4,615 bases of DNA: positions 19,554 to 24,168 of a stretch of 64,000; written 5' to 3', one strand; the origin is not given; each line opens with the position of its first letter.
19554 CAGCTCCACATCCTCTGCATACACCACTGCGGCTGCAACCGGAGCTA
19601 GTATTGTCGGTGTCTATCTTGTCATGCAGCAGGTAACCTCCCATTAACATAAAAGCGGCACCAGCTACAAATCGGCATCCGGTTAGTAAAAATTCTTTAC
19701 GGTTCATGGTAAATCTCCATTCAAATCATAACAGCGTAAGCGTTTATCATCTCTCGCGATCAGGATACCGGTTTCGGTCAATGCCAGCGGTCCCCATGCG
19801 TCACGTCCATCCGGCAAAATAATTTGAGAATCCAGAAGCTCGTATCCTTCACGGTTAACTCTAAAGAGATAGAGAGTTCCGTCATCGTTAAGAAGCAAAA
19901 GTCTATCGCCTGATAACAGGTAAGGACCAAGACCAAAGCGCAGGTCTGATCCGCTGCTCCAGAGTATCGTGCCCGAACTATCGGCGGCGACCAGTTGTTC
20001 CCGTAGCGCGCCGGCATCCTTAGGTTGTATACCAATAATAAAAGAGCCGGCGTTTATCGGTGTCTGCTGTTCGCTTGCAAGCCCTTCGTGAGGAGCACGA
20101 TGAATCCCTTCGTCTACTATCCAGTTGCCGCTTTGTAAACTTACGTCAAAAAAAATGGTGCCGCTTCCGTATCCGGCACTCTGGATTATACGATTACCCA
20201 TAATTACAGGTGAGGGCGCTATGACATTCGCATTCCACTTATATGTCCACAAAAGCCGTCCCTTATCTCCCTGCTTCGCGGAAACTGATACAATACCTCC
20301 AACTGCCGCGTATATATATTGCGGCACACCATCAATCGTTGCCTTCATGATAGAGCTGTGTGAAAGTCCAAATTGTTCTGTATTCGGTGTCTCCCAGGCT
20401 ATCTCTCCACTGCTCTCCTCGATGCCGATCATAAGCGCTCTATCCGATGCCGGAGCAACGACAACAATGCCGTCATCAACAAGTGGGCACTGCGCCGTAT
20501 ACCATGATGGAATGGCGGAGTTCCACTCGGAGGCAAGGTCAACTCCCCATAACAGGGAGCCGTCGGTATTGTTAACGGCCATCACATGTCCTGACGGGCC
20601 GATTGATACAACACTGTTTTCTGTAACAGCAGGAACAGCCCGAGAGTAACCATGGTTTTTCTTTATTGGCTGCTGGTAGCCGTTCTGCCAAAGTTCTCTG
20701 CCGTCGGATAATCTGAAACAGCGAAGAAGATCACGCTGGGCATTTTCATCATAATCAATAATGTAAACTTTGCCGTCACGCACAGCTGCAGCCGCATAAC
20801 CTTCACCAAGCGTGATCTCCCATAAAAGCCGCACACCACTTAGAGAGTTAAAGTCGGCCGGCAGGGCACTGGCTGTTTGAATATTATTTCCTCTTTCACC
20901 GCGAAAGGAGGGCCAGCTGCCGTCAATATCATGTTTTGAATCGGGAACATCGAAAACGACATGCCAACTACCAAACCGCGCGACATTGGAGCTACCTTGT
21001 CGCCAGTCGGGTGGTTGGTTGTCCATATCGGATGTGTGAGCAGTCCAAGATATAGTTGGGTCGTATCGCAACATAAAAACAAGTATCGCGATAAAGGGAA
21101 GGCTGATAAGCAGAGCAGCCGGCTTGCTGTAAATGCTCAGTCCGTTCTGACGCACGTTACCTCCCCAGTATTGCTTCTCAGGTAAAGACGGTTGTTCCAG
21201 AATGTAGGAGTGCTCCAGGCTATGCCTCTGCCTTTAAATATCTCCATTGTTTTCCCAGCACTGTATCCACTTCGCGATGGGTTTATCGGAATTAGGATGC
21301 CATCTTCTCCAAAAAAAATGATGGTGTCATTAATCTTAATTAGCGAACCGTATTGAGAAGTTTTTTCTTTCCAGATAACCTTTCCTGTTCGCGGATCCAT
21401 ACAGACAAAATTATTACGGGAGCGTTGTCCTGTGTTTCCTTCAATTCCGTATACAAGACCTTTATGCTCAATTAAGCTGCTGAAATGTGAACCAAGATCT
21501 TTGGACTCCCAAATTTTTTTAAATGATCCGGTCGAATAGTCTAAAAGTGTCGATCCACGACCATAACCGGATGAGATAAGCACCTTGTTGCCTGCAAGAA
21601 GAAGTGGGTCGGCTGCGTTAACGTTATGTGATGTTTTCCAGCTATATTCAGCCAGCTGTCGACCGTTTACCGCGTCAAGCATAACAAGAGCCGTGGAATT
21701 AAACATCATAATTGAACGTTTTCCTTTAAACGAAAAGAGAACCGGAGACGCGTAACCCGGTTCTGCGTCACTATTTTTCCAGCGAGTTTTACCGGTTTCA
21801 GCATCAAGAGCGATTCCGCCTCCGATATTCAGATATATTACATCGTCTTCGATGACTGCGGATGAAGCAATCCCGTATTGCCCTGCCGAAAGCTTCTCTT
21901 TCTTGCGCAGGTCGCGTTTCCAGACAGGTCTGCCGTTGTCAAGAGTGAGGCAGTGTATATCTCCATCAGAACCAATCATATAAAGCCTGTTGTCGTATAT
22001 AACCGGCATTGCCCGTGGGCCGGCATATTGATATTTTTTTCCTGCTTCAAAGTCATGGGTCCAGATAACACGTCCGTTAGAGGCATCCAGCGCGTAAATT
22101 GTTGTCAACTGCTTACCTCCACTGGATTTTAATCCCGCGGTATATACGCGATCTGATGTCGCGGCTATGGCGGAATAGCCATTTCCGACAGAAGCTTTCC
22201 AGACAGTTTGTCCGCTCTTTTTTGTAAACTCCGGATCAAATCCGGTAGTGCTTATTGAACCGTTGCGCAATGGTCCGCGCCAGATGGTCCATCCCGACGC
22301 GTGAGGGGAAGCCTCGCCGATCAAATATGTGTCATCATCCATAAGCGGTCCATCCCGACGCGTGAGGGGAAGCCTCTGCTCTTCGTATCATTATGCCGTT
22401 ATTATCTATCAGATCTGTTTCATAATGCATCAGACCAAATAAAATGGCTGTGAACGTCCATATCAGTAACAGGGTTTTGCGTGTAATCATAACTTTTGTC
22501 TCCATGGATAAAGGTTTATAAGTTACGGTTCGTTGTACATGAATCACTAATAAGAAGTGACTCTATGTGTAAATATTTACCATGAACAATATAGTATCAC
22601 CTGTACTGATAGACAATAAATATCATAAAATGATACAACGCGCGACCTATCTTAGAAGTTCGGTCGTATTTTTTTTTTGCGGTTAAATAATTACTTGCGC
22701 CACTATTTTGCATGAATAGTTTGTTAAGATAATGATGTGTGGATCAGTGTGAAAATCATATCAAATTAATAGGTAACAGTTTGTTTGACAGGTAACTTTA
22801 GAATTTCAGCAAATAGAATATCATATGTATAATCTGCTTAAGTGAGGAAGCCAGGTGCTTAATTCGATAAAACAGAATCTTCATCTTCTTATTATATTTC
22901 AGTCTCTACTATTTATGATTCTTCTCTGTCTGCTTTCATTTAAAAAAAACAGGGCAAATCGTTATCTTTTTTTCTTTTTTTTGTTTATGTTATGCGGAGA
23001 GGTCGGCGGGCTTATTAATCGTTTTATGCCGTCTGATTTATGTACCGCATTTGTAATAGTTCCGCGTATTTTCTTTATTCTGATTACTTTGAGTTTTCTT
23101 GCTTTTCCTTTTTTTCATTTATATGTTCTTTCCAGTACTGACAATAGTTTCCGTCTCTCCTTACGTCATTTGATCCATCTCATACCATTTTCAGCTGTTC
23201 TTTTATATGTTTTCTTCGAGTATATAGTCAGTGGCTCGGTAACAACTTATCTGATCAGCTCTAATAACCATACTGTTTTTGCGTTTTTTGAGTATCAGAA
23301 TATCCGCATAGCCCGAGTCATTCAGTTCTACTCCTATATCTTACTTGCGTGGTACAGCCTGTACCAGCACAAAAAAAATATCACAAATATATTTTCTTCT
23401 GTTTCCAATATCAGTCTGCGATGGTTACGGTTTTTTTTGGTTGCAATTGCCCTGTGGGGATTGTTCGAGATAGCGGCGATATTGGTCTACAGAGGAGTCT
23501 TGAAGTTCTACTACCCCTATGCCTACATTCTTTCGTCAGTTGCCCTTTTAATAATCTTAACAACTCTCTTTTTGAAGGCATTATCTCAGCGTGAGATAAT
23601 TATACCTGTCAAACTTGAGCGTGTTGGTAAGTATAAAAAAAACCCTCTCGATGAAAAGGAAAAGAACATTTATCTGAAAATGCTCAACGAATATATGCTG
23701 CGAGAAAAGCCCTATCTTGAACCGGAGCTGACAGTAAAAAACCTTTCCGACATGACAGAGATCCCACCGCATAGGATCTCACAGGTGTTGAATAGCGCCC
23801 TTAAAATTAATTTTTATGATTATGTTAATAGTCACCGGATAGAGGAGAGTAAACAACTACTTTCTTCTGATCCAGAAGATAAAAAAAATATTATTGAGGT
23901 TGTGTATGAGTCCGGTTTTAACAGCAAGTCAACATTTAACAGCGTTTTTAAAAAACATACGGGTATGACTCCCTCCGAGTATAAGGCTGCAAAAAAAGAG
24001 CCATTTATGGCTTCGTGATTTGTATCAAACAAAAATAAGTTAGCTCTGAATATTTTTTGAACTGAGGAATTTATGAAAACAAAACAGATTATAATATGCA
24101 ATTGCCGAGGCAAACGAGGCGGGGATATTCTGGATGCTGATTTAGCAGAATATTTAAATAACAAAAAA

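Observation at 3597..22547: A 19-kb co-directional operon combines five beta-propeller paralogues with an NADH flavoprotein, a NapH/NapG-like conduit, a radical SAM enzyme and a type VII ABC exporter. I know of no characterised system with this combination.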

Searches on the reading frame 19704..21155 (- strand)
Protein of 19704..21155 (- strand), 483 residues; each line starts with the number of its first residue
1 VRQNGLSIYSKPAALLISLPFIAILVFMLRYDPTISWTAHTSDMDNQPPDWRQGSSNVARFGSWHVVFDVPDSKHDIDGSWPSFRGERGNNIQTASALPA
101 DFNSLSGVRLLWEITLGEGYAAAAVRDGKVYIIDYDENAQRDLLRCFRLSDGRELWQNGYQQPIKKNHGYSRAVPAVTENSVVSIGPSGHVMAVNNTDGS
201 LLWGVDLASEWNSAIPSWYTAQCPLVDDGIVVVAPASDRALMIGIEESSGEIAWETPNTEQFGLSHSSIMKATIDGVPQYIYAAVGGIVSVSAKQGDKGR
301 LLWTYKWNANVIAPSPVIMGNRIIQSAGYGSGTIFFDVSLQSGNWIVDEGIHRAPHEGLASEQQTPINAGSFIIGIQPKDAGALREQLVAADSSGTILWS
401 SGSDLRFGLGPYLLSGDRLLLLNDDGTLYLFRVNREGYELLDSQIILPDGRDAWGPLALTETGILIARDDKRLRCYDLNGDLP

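Call 5: search_protein_families(library=pfam, proteins=[window:19704-21155:-], max_evalue=0.01)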
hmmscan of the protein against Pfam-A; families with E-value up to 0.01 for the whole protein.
window:19704-21155:- (483 aa): 2 families
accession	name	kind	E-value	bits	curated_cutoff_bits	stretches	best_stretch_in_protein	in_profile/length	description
PF13360.13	PQQ_2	-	2.7e-23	83.3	27.6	2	144-351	5-197/233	Outer membrane protein assembly factor BamB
PF13570.13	Beta-prop_ACSF4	-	5e-06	26.6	133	1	144-319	31-223/329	Beta-alanine-activating enzyme, beta-propeller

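Call 7: search_protein_families(library=ncbifam, proteins=[window:19704-21155:-], max_evalue=0.001)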
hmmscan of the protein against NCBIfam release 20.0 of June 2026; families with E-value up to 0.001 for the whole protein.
window:19704-21155:- (483 aa): 3 families
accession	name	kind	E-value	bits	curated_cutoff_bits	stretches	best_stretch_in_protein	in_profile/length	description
TIGR03300.1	assembly_YfgL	equivalog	1.3e-10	40.5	285.2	1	102-303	34-214/377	outer membrane protein assembly factor BamB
NF008351.0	PRK11138.1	equivalog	4e-08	32.1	423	1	124-256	66-186/394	outer membrane protein assembly factor BamB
TIGR04528.1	acido_non_PQQ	subfamily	3.5e-05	22.7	650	0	150-258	75-181/493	acido-empty-quinoprotein group A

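Call 32: find_homologous_proteins(query=window:19704-21155:-, max_evalue=1e-20)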
Query window:19704-21155:- (483 aa): 1240 proteins with E <= 1e-20 among 8000 candidates; the best 120 are listed.
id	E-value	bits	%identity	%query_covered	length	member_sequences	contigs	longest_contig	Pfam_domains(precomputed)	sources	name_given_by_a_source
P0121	0.0e+0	1107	100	100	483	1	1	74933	PF13360.14,PF13570.14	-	-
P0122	1.8e-188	646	61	96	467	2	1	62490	PF13360.14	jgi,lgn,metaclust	metaclust:\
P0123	3.8e-184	631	61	94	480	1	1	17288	PF13360.14,PF13570.14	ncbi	-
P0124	1.2e-169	583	55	99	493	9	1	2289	PF13360.14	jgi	-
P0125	3.5e-129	450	45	97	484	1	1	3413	PF13360.14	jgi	jgi:outer membrane protein assembly factor BamB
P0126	4.6e-129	450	45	99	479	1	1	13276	PF13360.14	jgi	jgi:outer membrane protein assembly factor BamB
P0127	2.3e-128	447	46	94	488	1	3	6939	PF13360.14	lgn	-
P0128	8.9e-127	442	43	95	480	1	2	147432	PF13360.14,PF13570.14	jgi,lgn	-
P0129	4.0e-125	437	45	98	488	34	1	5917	PF13360.14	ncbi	-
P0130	6.1e-125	436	45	95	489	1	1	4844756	PF13360.14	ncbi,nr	ncbi:MAG: PQQ-binding-like beta-propeller repeat protein [Spirochaetaceae bacterium]|nr:MAG: PQQ-bin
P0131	2.6e-124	434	45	98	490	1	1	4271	PF13360.14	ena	-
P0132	4.0e-124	433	47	95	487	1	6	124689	PF13360.14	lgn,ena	-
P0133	1.4e-123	431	44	99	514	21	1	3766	PF13360.14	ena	-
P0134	2.2e-123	431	44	96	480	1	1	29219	PF13360.14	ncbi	-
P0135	7.7e-123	429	45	96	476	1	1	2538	PF13360.14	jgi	jgi:outer membrane protein assembly factor BamB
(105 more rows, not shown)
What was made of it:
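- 19704..21155 (-): P2, an N-terminally membrane-anchored 8-bladed propeller. It is the most conserved propeller and the probable catalytic or ligand-binding component. More than 1240 database clusters (call 32).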

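Call 40: search_solved_structures(query=A2, max_evalue=0.01)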
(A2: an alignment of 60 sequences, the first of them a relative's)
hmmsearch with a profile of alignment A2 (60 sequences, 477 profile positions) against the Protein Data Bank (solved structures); distinct sequences matched with E-value up to 0.01: 22.
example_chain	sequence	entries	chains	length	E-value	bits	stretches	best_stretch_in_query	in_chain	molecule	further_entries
8orr_AAA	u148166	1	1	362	1.3e-06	30.5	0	168-250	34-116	Outer membrane protein assembly factor BamB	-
28jl_B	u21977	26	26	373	2.2e-06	29.7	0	177-318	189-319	Outer membrane protein assembly factor BamB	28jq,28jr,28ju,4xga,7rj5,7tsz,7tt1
3q54_A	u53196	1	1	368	2.3e-06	29.7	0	177-318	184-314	Outer membrane assembly lipoprotein YfgL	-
2yh3_A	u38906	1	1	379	2.4e-06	29.6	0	177-318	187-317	LIPOPROTEIN YFGL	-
3prw_A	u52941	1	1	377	2.4e-06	29.6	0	177-318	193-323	Lipoprotein yfgL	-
8spr_B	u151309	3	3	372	2.4e-06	29.6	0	177-318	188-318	Outer membrane protein assembly factor BamB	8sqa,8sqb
3q7m_A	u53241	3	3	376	2.4e-06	29.6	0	177-318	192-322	Lipoprotein yfgL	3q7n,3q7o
5ljo_B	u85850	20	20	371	2.5e-06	29.6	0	177-318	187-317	Outer membrane protein assembly factor BamB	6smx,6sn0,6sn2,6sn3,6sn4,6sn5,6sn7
5ayw_B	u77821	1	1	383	2.7e-06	29.5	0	175-318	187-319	Outer membrane protein assembly factor BamB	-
5d0o_B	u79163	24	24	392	2.9e-06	29.3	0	177-318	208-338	Outer membrane protein assembly factor BamB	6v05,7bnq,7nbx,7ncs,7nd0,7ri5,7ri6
7nri_B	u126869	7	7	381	2.9e-06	29.3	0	177-318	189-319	Outer membrane protein assembly factor BamB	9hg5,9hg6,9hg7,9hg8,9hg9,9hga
3p1l_A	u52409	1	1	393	3.1e-06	29.2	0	177-317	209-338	Lipoprotein yfgL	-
6lyq_B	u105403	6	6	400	3.2e-06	29.2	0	175-318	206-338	Outer membrane protein assembly factor BamB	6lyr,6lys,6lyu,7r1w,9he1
8adg_B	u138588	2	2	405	3.6e-06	29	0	177-318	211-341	Outer membrane protein assembly factor BamB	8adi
6zcw_A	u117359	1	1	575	1.5e-05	26.9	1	167-297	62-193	Quinoprotein ethanol dehydrogenase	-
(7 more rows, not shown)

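Call 42: predict_structure(alignment_id=A2)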
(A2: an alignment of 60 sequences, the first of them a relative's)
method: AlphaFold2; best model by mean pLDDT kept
length: 483 residues; sequences in the alignment: 60
mean_pLDDT: 91.7   pTM: 0.86
mean pLDDT of the five models: 91.7, 91.7, 91.1, 89.9, 89.6
residues with pLDDT >= 90: 390; 70-90: 61; 50-70: 23; < 50: 9
segments of 3 or more residues with pLDDT < 50: 51-55
pLDDT, mean of each block of 10 residues (from residue 1): 64 91 95 77 51 61 97 87 95 93 96 93 96 94 97 97 71 93 95 98 96 85 96 97 98 98 96 98 97 97 95 95 95 97 96 96 95 96 97 97 93 97 96 98 93 87 94 94 74
secondary structure, 60 per line:
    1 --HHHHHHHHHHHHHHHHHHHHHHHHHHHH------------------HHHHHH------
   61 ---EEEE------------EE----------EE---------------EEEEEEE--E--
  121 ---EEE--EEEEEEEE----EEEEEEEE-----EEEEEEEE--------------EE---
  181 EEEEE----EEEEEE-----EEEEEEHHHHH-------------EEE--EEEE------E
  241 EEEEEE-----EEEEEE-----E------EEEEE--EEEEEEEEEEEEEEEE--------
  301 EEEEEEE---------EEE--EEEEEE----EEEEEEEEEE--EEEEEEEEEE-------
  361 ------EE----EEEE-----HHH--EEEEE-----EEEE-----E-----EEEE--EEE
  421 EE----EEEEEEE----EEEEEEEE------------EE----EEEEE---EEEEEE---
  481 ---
elements in order: H3-30 H49-54 E64-67 E109-115 E124-126 E129-136 E141-148 E154-161 E181-185 E190-195 E201-206 H207-211 E225-227 E230-233 E240-246 E252-257 E270-274 E277-292 E301-307 E317-319 E322-327 E332-341 E344-353 E373-376 E387-391 E397-400 E412-415 E418-422 E427-433 E438-445 E464-468 E472-477
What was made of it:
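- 19704..21155 (-): AF2 model with pLDDT 91.7 shows a TM helix at 3-30 plus the propeller (call 42).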

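Call 45: fold_search(model_id=the predicted structure, library=pdb)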
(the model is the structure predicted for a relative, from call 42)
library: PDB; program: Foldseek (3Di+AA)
matches with E <= 10: 1744; with E <= 0.001: 1047
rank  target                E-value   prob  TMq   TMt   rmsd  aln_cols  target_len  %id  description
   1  7cqy_F                1.7e-17  1.00  0.59  0.63   5.6       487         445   12  Tetrathionate hydrolase from Acidithiobacillus ferrooxidans mutant - D325N (released 2021-01-27)
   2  9co0_B                2.2e-17  1.00  0.53  0.71   9.2       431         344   17  CryoEM structure of BAM in complex with the PTB2 open-state inhibitor (in SMA nanodisc) (released 2024-12-25)
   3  3q54                  5.0e-17  1.00  0.53  0.71   5.5       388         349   18  Crystal structure of Escherichia coli BamB (released 2012-05-09)
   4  9cnz_B                6.2e-17  1.00  0.51  0.69   5.8       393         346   18  Structure of BAM complexed with PTB2 ligand in detergent (released 2024-12-25)
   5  8orr                  1.0e-16  1.00  0.52  0.70   5.7       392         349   20  Outer membrane protein assembly factor BamB from Klebsiella pneumoniae (released 2024-04-24)
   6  3q7m                  1.1e-16  1.00  0.53  0.72   4.9       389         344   17  The crystal structure of BamB from the BAM complex in spacegroup I222 (released 2011-02-09)
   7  3prw                  1.2e-16  1.00  0.53  0.69   5.8       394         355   18  Crystal structure of the lipoprotein BamB (released 2011-01-19)
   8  9p1u_B                1.2e-16  1.00  0.52  0.71   5.8       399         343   18  beta-barrel assembly machine from Escherichia coli in an late state of LptD assembly (released 2026-03-11)
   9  9cnw_B                1.5e-16  1.00  0.51  0.68   5.7       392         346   19  CryoEM structure of the APO-BAM complex in DDM detergent (released 2024-12-25)
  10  8adg_B                1.5e-16  1.00  0.52  0.68  10.7       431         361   18  Cryo-EM structure of Darobactin 22 bound BAM complex (released 2023-01-11)
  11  8sqa_B                1.7e-16  1.00  0.55  0.70  10.1       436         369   16  The cryo-EM structure of the EcBAM/EspP(beta8-12) complex (released 2024-05-08)
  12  3p1l                  1.8e-16  1.00  0.56  0.73   5.1       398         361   18  Crystal structure of Escherichia coli BamB, a lipoprotein component of the beta-barrel assembly machinery complex, nativ (released 2010-12-22)
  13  9a3d_MODEL_1_A        2.0e-16  1.00  0.53  0.63  10.4       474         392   16  Model of E. coli BamB by in-cell photo-crosslinking MS and deep learning (released 2023-02-24)
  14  7nri_B                4.2e-16  1.00  0.51  0.66  10.6       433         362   18  Structure of the darobactin-bound E. coli BAM complex (BamABCDE) (released 2021-04-21)
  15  6lys_B                4.7e-16  1.00  0.53  0.70   5.7       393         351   18  Structure of the BAM complex (released 2021-01-13)
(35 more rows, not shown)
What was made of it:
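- On BamB (outer membrane protein assembly factor): Structural TM to BamB is about 0.7 at 16-20% identity (call 45).
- P2's nearest folds are cofactor-free tetrathionate hydrolase and the scaffold BamB, at 12-20% identity (call 45). P2's best structural match is tetrathionate hydrolase, a cofactor-free 8-bladed enzyme of sulfur metabolism (calls 40, 45). BamB-like propellers are often scaffolds (calls 40, 45).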

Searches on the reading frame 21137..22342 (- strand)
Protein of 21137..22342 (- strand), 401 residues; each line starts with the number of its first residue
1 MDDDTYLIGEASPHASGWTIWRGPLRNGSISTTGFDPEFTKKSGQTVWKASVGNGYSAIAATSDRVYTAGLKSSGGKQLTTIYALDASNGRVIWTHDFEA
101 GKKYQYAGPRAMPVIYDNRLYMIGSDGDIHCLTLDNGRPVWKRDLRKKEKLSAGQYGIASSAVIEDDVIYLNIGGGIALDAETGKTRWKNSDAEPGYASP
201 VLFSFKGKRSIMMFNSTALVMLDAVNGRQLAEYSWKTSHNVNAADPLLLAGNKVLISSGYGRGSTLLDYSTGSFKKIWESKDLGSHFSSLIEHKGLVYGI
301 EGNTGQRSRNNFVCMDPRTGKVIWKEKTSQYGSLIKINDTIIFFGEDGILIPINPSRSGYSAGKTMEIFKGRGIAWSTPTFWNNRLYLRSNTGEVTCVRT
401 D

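Call 5: search_protein_families(library=pfam, proteins=[window:21137-22342:-], max_evalue=0.01)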
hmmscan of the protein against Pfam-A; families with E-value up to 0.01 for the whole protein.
window:21137-22342:- (401 aa): 4 families
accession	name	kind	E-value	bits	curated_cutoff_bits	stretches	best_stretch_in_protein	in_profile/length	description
PF13360.13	PQQ_2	-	2.5e-44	152.1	27.6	2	81-325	4-232/233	Outer membrane protein assembly factor BamB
PF13570.13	Beta-prop_ACSF4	-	3.3e-14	53.5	133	1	80-236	71-213/329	Beta-alanine-activating enzyme, beta-propeller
PF01011.28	PQQ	-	7.5e-09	35.3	26.7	0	160-194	51-87/595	Glucose/ethanol/alcohol dehydrogenase, beta-propeller domain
PF25293.1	Beta-prop_EMC1_N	-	0.00039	20.6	34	0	82-146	87-148/219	EMC1 N-terminal beta-propeller domain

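Call 7: search_protein_families(library=ncbifam, proteins=[window:21137-22342:-], max_evalue=0.001)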
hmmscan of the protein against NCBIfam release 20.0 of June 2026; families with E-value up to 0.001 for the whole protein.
window:21137-22342:- (401 aa): 6 families
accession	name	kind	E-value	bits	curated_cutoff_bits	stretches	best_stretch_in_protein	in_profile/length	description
TIGR03300.1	assembly_YfgL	equivalog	6.6e-17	61.2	285.2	1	105-356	53-297/377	outer membrane protein assembly factor BamB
NF008351.0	PRK11138.1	equivalog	1.8e-14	53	423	1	111-349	63-305/394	outer membrane protein assembly factor BamB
TIGR04528.1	acido_non_PQQ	subfamily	6.9e-14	51.5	650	1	81-169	68-151/493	acido-empty-quinoprotein group A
TIGR03075.1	PQQ_enz_alc_DH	subfamily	1.2e-10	40.6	480.05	1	78-194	35-152/530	PQQ-dependent dehydrogenase, methanol/ethanol family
NF041516.1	PA2928_fam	subfamily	2.3e-08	33.8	70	0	42-136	77-173/376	PA2928 family protein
NF053615.1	SerThrKinAfsKStmc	equivalog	3.9e-07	29.1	1300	1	42-273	509-725/809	protein serine/threonine kinase AfsK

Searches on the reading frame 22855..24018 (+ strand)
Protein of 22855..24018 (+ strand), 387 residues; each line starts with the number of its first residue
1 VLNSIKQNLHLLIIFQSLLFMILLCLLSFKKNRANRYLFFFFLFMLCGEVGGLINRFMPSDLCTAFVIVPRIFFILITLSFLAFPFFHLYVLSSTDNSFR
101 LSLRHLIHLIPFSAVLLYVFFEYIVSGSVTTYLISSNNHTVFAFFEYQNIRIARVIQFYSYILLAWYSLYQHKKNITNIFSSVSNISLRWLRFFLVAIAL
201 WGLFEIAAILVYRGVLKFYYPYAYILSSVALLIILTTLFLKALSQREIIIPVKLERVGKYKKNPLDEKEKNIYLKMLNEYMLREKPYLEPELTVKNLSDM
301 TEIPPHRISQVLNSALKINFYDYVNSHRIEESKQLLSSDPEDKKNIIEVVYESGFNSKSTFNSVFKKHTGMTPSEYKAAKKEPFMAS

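Call 5: search_protein_families(library=pfam, proteins=[window:22855-24018:+], max_evalue=0.01)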
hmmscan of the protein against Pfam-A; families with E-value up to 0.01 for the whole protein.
window:22855-24018:+ (387 aa): 2 families
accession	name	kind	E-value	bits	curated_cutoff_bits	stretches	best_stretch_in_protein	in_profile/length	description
PF12833.13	HTH_18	-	1e-16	61.4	33.6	1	298-378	2-79/80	Helix-turn-helix domain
PF00165.29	HTH_AraC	-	5.1e-09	36.5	26.6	1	338-376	3-40/42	Bacterial regulatory helix-turn-helix proteins, AraC family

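Call 7: search_protein_families(library=ncbifam, proteins=[window:22855-24018:+], max_evalue=0.001)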
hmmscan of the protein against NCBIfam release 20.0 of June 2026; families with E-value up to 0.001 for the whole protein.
window:22855-24018:+ (387 aa): 12 families
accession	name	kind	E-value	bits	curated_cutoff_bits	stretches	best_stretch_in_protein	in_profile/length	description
NF047455.1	TF_Staph_AryK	equivalog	1.1e-12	47.1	850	1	258-381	143-260/759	transcriptional regulator AryK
TIGR04094.1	adjacent_YSIRK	equivalog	4.1e-11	42.5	200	1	288-377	298-383/383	YSIRK-targeted surface antigen transcriptional regulator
NF007693.0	PRK10371.1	equivalog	4.8e-11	42.4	253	1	251-380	178-300/309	transcriptional regulator MelR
NF047788.1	TransRegPocR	equivalog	3.4e-10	39.7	500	1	222-381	142-292/296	transcriptional regulator PocR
NF007860.0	PRK10572.1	equivalog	3.9e-10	39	208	1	288-381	196-286/292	arabinose operon transcriptional regulator AraC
NF007243.0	PRK09685.1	equivalog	2.5e-08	33.7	199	1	322-379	245-301/303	transcriptional regulator FeaR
NF052534.1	RzbtTranRegRhrA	equivalog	1.2e-07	31.3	500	1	290-378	223-309/312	rhizobactin biosynthesis transcriptional regulator RhrA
NF006902.0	PRK09393.1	equivalog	9.8e-07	28.2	425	1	245-379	193-321/327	transcriptional regulator FtrA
NF049932.1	TranspRegBtr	equivalog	1.5e-05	23.7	900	1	290-380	179-266/531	bacillibactin transport transcriptional regulator Btr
NF011733.0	PRK15186.1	equivalog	2e-05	24.1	403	1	323-378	229-280/291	AraC family transcriptional regulator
NF010026.0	PRK13501.1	equivalog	0.00068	18.9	363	1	320-378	221-276/290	HTH-type transcriptional activator RhaR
NF007584.0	PRK10219.1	equivalog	0.00097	19.5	174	0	312-378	42-105/107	superoxide response transcriptional regulator SoxS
